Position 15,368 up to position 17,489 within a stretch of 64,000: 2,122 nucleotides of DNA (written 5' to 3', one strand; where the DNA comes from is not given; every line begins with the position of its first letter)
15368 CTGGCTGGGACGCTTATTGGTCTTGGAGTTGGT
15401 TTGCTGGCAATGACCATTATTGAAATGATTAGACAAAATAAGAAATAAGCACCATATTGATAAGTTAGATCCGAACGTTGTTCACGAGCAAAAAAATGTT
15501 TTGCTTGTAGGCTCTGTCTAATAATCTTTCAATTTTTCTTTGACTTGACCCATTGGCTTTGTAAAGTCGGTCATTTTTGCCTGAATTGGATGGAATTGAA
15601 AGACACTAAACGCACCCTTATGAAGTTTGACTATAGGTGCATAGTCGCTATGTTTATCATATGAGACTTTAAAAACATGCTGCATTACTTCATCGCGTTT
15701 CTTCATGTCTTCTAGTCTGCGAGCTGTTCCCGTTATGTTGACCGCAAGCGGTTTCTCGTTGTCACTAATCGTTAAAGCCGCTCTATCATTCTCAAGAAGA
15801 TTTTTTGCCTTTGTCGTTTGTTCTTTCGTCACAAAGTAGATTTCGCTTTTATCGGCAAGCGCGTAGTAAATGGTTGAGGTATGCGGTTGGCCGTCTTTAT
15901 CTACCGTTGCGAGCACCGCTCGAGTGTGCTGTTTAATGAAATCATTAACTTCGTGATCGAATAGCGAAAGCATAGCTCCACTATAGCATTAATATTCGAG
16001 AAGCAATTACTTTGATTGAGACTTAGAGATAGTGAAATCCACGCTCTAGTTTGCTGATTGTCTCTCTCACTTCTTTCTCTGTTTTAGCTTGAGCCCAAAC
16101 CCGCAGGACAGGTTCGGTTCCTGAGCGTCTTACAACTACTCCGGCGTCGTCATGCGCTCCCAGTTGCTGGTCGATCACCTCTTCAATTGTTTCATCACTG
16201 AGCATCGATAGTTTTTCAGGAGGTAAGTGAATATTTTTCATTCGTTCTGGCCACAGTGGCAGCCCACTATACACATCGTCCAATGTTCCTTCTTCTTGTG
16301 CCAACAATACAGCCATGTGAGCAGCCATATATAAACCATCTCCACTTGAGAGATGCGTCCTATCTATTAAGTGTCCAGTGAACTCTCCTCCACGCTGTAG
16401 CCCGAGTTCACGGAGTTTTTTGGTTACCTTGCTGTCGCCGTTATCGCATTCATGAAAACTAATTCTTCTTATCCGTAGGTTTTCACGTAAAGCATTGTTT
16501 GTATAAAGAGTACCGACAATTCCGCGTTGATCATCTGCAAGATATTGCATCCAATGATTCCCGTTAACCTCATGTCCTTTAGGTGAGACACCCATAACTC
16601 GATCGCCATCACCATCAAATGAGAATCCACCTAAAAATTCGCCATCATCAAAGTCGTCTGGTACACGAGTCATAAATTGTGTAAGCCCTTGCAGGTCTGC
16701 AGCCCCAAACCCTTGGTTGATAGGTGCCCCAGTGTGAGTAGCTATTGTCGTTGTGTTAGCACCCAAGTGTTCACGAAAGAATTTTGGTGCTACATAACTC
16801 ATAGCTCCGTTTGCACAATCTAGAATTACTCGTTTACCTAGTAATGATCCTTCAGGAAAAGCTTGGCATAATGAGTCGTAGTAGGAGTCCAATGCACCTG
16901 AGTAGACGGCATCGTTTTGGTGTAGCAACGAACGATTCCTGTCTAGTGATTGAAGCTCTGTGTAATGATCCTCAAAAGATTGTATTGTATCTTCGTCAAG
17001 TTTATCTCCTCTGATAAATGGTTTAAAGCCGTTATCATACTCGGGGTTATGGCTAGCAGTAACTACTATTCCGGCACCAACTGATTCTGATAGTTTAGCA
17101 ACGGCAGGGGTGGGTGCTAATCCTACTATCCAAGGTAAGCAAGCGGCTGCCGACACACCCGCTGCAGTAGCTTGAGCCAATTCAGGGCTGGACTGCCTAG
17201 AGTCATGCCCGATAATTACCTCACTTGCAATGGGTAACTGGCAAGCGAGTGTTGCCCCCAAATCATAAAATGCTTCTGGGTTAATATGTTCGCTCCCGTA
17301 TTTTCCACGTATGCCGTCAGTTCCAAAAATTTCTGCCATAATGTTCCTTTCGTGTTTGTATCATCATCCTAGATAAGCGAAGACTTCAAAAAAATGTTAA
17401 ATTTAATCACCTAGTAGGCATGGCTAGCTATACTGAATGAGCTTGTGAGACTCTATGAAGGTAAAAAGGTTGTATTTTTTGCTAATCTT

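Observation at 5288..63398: Recurrent -10 box exactly 6 nt upstream of the ATG, implying widespread leaderless mRNAs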

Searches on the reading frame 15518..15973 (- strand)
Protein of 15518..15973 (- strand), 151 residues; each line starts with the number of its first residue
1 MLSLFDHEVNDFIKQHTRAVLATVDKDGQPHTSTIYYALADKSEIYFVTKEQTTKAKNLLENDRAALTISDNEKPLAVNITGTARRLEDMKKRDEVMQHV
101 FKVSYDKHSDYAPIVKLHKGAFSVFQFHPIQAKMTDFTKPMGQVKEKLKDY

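Call 47: search_protein_families(library=pfam, proteins=[window:15518-15973:-], max_evalue=0.001)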
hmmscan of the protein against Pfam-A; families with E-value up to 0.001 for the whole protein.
window:15518-15973:- (151 aa): 4 families
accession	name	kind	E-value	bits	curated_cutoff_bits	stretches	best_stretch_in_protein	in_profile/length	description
PF01243.27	PNPOx_N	-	5.8e-22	78.7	28.1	1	5-129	1-113/120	Pyridoxamine 5'-phosphate oxidase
PF16242.11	Pyrid_ox_like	-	3.5e-11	43.3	28.8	1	8-110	5-108/149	Pyridoxamine 5'-phosphate oxidase like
PF13883.13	CREG_beta-barrel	-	0.00011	22.6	27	1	13-125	14-143/167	CREG, beta-barrel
PF12900.13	Pyridox_ox_2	-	0.00016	22.1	27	1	7-105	3-108/140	Pyridoxamine 5'-phosphate oxidase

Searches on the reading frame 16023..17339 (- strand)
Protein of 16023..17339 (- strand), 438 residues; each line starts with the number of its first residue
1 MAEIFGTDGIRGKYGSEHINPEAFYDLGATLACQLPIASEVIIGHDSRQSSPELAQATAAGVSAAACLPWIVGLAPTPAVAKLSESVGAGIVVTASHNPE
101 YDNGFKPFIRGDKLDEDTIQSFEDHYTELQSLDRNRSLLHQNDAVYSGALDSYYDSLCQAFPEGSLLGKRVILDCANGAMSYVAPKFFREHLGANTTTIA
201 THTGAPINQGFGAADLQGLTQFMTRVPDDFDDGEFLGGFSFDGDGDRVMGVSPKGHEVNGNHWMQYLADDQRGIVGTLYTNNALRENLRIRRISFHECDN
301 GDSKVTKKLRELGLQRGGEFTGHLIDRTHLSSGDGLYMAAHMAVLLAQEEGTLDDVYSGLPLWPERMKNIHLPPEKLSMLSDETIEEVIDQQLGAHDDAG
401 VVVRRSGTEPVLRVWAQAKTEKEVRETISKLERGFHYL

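Call 5: search_protein_families(library=pfam, proteins=[window:16023-17339:-])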
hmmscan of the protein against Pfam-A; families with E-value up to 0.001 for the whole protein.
window:16023-17339:- (438 aa): 4 families
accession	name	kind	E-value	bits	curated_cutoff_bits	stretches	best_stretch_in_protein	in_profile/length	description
PF02878.22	PGM_PMM_I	-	4.9e-29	101.2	22.5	1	3-130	2-135/138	Phosphoglucomutase/phosphomannomutase, alpha/beta/alpha domain I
PF02880.22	PGM_PMM_III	-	2e-14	54.1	20.7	1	269-358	15-109/115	Phosphoglucomutase/phosphomannomutase, alpha/beta/alpha domain III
PF00408.26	PGM_PMM_IV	-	1.4e-06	28.7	23.1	1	397-427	31-61/68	Phosphoglucomutase/phosphomannomutase, C-terminal domain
PF02879.22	PGM_PMM_II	-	0.00017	22.5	29.3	1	152-255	2-103/103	Phosphoglucomutase/phosphomannomutase, alpha/beta/alpha domain II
